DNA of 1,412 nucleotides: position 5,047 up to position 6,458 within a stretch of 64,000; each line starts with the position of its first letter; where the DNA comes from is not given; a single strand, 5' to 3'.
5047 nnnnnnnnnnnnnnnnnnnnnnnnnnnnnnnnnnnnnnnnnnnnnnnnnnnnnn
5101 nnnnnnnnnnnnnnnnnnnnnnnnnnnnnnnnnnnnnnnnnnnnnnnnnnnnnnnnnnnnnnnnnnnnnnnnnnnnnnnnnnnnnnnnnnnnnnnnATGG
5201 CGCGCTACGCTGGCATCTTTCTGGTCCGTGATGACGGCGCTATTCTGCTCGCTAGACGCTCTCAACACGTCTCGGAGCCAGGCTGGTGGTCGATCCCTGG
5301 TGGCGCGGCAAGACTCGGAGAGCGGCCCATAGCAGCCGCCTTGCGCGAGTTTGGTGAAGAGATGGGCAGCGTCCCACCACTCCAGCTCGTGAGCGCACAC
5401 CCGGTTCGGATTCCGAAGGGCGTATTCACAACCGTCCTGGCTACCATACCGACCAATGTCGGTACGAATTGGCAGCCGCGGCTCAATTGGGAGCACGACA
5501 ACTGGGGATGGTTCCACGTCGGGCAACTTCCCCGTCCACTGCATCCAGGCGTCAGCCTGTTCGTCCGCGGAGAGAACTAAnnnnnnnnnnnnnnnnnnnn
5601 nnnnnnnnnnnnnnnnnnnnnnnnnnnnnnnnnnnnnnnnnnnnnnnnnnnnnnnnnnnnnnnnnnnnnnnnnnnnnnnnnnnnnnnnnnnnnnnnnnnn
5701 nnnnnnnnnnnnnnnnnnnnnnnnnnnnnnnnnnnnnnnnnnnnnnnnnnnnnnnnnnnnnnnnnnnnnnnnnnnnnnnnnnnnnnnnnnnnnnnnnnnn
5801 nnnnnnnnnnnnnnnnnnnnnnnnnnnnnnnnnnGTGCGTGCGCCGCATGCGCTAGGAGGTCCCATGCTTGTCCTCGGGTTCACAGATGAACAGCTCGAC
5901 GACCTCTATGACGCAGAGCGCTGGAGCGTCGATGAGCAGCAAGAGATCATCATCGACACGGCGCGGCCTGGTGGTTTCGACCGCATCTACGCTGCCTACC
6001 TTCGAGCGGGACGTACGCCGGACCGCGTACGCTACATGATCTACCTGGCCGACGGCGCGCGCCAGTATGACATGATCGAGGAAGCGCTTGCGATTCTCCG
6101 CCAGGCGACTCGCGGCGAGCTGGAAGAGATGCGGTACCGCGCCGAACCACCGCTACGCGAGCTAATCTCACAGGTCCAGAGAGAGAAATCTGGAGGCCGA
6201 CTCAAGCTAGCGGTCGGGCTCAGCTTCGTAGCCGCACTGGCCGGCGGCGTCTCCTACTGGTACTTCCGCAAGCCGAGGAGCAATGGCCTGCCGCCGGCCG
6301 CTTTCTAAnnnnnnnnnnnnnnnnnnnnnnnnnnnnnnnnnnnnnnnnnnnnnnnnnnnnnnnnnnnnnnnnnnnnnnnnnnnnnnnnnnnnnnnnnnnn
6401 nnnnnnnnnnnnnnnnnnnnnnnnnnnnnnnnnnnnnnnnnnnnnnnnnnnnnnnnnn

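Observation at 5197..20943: Scattered nucleotide-processing accessory genes (NUDIX, CYTH, SLOG/YpsA, DUF4326, DUF1653)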

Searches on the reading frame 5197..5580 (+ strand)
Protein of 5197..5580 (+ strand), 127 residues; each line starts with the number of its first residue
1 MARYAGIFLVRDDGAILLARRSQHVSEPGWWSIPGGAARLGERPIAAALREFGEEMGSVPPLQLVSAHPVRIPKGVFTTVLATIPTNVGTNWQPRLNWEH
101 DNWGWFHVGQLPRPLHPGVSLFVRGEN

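Call 3: search_protein_families(library=pfam, proteins=[window:5197-5580:+], max_evalue=0.01)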
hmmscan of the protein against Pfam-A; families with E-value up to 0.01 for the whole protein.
window:5197-5580:+ (127 aa): 2 families
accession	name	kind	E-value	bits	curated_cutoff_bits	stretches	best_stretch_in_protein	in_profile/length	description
PF00293.34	NUDIX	-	1.3e-17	64.5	21.1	1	3-117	4-125/134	NUDIX domain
PF14815.12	NUDIX_4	-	2.4e-05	24.5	35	1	7-58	2-51/113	NUDIX domain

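Call 8: search_protein_families(library=phrogs, proteins=[window:5197-5580:+], max_evalue=0.001)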
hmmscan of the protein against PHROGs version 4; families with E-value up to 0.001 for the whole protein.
window:5197-5580:+ (127 aa): 5 families
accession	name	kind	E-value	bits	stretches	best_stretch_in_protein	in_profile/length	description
phrog_1198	-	other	9.9e-19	69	1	2-121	37-161/253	MutT/NUDIX hydrolase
phrog_6216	-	unknown function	1e-11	45.3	1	4-120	3-107/545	-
phrog_1185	-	other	4e-05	24.2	1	5-58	151-208/301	nudix hydrolase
phrog_15528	-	head and packaging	6.5e-05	22.5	1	2-110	521-622/794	portal protein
phrog_10313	-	other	0.00081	20.2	0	2-60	11-69/159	nudix hydrolase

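Call 11: search_solved_structures(query=window:5197-5580:+, max_evalue=0.01, show_alignments=1)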
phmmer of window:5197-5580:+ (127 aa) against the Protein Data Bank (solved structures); distinct sequences matched with E-value up to 0.01: 34.
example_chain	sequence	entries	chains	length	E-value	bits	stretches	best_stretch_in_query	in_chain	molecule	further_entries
1sjy_A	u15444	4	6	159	4.6e-08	36.6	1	3-77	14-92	MutT/nudix family protein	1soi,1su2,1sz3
3r03_A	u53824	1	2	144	1e-07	35.4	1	8-111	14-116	NUDIX hydrolase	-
3ees_A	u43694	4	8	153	2.4e-06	31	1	9-59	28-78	Probable pyrophosphohydrolase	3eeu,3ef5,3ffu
4v14_A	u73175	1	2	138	5.1e-06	30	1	5-60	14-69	MUTATOR MUTT PROTEIN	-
3hhj_A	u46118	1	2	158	6.1e-06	29.7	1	9-92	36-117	Mutator mutT protein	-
4dyw_A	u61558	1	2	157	1.7e-05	28.3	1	6-117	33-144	MutT/NUDIX family protein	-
5x1x_A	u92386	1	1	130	0.00043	23.7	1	9-57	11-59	Mutator mutT protein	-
9t4k_A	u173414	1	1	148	0.00054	23.4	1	13-108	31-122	Diphosphoinositol polyphosphate phosphohydrolase 1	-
6fl4_A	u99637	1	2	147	0.00073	23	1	3-124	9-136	Nudix hydrolase 1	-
5gp0_E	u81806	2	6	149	0.00076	22.9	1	3-124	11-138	Nudix hydrolase 1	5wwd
6dby_A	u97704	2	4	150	0.00078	22.9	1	3-124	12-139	Nudix hydrolase 1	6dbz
2rrk_A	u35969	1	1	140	0.00098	22.5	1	9-69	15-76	CTP pyrophosphohydrolase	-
9t4c_A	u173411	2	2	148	0.001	22.5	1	13-108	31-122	Diphosphoinositol polyphosphate phosphohydrolase 1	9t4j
6pck_A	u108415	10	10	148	0.0012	22.2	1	13-108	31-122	Diphosphoinositol polyphosphate phosphohydrolase 1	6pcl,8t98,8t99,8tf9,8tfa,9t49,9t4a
3n77_A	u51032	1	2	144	0.0013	22.1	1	9-59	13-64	Nucleoside triphosphatase nudI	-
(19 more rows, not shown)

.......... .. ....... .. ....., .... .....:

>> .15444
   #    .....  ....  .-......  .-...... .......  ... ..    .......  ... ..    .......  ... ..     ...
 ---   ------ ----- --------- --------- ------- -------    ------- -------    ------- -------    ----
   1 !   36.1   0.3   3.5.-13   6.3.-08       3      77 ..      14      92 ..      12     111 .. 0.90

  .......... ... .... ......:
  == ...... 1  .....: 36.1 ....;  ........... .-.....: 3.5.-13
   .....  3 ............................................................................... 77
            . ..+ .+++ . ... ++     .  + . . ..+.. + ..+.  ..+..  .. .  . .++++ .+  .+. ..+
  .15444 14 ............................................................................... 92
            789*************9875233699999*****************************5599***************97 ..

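Call 33: search_protein_families(library=ncbifam, proteins=[window:5197-5580:+], max_evalue=0.01)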
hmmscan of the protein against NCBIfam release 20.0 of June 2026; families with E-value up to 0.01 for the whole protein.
window:5197-5580:+ (127 aa): 13 families
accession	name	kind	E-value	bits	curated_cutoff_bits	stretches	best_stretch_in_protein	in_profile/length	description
NF006530.0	PRK08999.1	equivalog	1.7e-10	40.4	245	1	9-57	13-61/315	Nudix family hydrolase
NF041652.1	Nud_hyd_Dein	equivalog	3.3e-08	33.9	200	1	3-79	14-94/152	Nudix hydrolase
NF007834.0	PRK10546.1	equivalog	1.6e-07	31.2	156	1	10-58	11-59/135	pyrimidine (deoxy)nucleoside triphosphate diphosphatase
NF001938.0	PRK00714.1-5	equivalog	2e-07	30.5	116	1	5-58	16-74/172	RNA pyrophosphohydrolase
TIGR00586.1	mutt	equivalog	0.00012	22.1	97.9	1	10-60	13-63/129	8-oxo-dGTP diphosphatase MutT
NF001937.0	PRK00714.1-4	equivalog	0.00017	21.2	139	1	5-59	11-61/161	RNA pyrophosphohydrolase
NF008044.0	PRK10776.1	equivalog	0.00021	21.2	148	1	13-59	15-61/130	8-oxo-dGTP diphosphatase MutT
NF012016.0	PRK15472.1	equivalog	0.00041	20.1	95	1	9-59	10-61/141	nucleoside triphosphatase NudI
NF001299.0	PRK00241.1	equivalog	0.00042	19.9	158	1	7-87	139-218/263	NAD(+) diphosphatase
NF003787.0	PRK05379.1-4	equivalog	0.00071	18.6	449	1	10-59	215-263/346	bifunctional nicotinamide-nucleotide adenylyltransferase/Nudix hydroxylase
NF007980.0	PRK10707.1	equivalog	0.00074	19.2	134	1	10-61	40-92/192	CoA pyrophosphatase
NF006961.0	PRK09438.1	equivalog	0.0023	17.4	103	1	13-57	19-60/151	dihydroneopterin triphosphate diphosphatase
NF001935.0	PRK00714.1-2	equivalog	0.0065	16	259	1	6-60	12-62/183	RNA pyrophosphohydrolase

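Call 34: search_protein_families(library=padloc, proteins=[window:5197-5580:+], max_evalue=0.01)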
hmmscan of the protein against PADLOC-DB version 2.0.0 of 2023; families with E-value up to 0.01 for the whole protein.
window:5197-5580:+ (127 aa): 1 family
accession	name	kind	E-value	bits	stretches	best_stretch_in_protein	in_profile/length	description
PDLC04899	PDC-S07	-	1.3e-08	32.5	1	10-58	14-62/135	-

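Call 90: search_dna_similar(query=window:5197-5580:+, collection=phages, mode=protein, max_rows=12)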
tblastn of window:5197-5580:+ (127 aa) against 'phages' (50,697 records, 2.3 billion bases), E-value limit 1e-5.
Records with a match: 85; places in all: 85; records where one place covers at least 80% of the query: 79.
Best place of each record, by identity: <60% 85.
By first word of the organism name: Escherichia 31; Yersinia 9; Erwinia 8; Salmonella 8; Burkholderia 7; Klebsiella 4; Vibrio 2; Xanthomonas 2; Pantoea 2; Pectobacterium 2; and 8 more.
By host as written in the record: Escherichia coli 10; - 6; Yersinia enterocolitica 5; Burkholderia cenocepacia 4; Salmonella enterica subsp. enterica serovar Typhimurium 4; Erwinia amylovora 3; Erwinia amylovora SNUABM_01 3; Burkholderia 2; and 37 more.
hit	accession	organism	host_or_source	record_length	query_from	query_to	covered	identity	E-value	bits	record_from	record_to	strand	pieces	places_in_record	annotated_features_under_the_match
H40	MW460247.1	Burkholderia phage BCSR129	Burkholderia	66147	3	117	91%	42.9%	2e-12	68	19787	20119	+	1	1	adenosine (5')-pentaphospho-(5'')-adenosine pyrophosphohydrolase | minor capsid protein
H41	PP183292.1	Burkholderia phage Bm1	Burkholderia multivorans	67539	3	117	91%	39.5%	4e-11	64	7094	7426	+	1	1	MutT/NUDIX hydrolase | head morphogenesis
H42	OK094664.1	Shewanella phage vB_Sb_QDWS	Shewanella baltica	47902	2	124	97%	34.4%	2e-8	56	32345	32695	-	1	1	hypothetical protein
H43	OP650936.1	Hujiaoplasma phage zrk29-1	Tenericutes bacterium zrk29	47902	2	124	97%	34.4%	2e-8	56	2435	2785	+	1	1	record has no annotation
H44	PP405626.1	Ralstonia phage PQ43W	Ralstonia pseudosolanacearum NdE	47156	1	119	94%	35.3%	2e-9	60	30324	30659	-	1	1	adenosine (5')-pentaphospho-(5'')-adenosine pyrophosphohydrolase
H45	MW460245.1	Burkholderia phage BCSR5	Burkholderia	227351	14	120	84%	38.0%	1e-11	66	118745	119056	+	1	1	hypothetical protein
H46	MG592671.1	Vibrio phage 2.275.O._10N.286.54.E11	Vibrio cyclitrophicus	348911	5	118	90%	35.0%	2e-11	65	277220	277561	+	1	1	NUDIX domain protein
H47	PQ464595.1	Erwinia phage Kaldavass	Erwinia aphidicola W09_2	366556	5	118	90%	35.0%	3e-11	64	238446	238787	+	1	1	MutT/NUDIX hydrolase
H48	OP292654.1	Xanthomonas phage XbC2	Xanthomonas vesicatoria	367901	5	118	90%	35.0%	4e-11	64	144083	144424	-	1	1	MutT/NUDIX hydrolase family protein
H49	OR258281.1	Xanthomonas phage XaC1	Xanthomonas vesicatoria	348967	5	127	97%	31.8%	1e-10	63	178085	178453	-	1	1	MutT/NUDIX hydrolase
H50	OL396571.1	Pantoea phage PdC23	Pantoea dispersa LMG2603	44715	1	117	92%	33.3%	3e-7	53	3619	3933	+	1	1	NUDIX hydrolase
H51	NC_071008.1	Pantoea phage PdC23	Pantoea dispersa LMG2603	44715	1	117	92%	33.3%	3e-7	53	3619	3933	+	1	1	nudix hydrolase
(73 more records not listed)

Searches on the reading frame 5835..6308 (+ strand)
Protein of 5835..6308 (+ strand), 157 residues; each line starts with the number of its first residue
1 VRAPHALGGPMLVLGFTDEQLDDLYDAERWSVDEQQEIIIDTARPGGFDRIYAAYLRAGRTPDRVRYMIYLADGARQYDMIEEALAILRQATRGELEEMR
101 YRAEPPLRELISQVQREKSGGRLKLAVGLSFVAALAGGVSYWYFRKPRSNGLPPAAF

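Call 6: search_protein_families(library=pfam, proteins=[window:5835-6308:+], max_evalue=0.01)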
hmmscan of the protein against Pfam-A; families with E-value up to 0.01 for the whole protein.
window:5835-6308:+ (157 aa): 0 families
